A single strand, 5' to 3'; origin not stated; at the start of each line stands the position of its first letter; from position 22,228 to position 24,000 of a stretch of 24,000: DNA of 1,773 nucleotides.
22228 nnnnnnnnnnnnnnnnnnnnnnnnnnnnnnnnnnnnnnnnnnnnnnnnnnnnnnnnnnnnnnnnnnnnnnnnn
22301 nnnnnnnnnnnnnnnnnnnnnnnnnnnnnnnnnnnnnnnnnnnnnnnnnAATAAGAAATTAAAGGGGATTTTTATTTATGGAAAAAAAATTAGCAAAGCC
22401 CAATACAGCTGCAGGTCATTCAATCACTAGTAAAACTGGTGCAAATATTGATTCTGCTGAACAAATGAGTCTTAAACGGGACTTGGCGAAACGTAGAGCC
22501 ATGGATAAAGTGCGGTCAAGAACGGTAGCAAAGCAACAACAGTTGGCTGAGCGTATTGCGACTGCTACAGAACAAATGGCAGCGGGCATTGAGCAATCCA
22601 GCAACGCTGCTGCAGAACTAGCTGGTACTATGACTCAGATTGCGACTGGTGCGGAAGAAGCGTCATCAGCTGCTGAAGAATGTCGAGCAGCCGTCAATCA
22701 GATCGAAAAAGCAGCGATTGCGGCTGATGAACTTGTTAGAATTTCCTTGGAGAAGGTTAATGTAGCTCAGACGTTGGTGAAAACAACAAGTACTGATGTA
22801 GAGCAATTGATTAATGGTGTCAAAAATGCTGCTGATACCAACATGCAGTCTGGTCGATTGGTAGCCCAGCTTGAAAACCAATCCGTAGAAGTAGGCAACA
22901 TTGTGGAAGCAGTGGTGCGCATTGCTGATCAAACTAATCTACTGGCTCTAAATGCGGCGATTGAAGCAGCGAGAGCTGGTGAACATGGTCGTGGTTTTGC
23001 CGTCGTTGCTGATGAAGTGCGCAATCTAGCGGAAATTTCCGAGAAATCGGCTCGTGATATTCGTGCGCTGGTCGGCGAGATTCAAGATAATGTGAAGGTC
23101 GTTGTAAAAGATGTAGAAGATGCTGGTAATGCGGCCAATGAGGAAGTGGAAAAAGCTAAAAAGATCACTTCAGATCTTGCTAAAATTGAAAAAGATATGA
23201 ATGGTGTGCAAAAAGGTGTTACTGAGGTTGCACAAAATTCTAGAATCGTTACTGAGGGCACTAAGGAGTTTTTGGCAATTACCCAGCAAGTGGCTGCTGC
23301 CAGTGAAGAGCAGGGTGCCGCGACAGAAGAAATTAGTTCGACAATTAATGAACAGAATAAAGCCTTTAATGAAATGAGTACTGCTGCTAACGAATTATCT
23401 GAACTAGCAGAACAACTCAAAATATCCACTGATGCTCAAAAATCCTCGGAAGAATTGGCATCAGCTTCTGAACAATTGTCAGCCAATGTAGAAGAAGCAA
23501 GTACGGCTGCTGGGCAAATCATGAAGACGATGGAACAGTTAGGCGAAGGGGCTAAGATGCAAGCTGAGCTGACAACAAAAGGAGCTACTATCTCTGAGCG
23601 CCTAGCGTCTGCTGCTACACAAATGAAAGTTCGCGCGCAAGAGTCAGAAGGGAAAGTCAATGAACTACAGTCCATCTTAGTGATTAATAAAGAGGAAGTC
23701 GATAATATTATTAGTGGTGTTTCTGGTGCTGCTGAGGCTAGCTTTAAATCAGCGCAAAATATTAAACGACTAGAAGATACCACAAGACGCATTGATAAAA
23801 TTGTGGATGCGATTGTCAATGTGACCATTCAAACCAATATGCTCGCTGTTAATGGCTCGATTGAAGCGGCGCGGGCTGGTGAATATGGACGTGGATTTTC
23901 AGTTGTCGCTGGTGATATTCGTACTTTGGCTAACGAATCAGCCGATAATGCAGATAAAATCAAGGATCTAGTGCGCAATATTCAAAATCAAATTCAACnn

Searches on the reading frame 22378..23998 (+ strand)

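Call 66: search_protein_families(library=pfam, proteins=[window:22378-23998:+], max_evalue=0.001)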
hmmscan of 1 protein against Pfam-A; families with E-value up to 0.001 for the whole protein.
window:22378-23998:+ (540 aa): 1 family
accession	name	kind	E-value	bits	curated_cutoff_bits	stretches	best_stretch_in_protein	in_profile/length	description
PF00015.26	MCPsignal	-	1.6e-58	197.8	34.6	2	162-298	25-161/172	Methyl-accepting chemotaxis protein (MCP) signalling domain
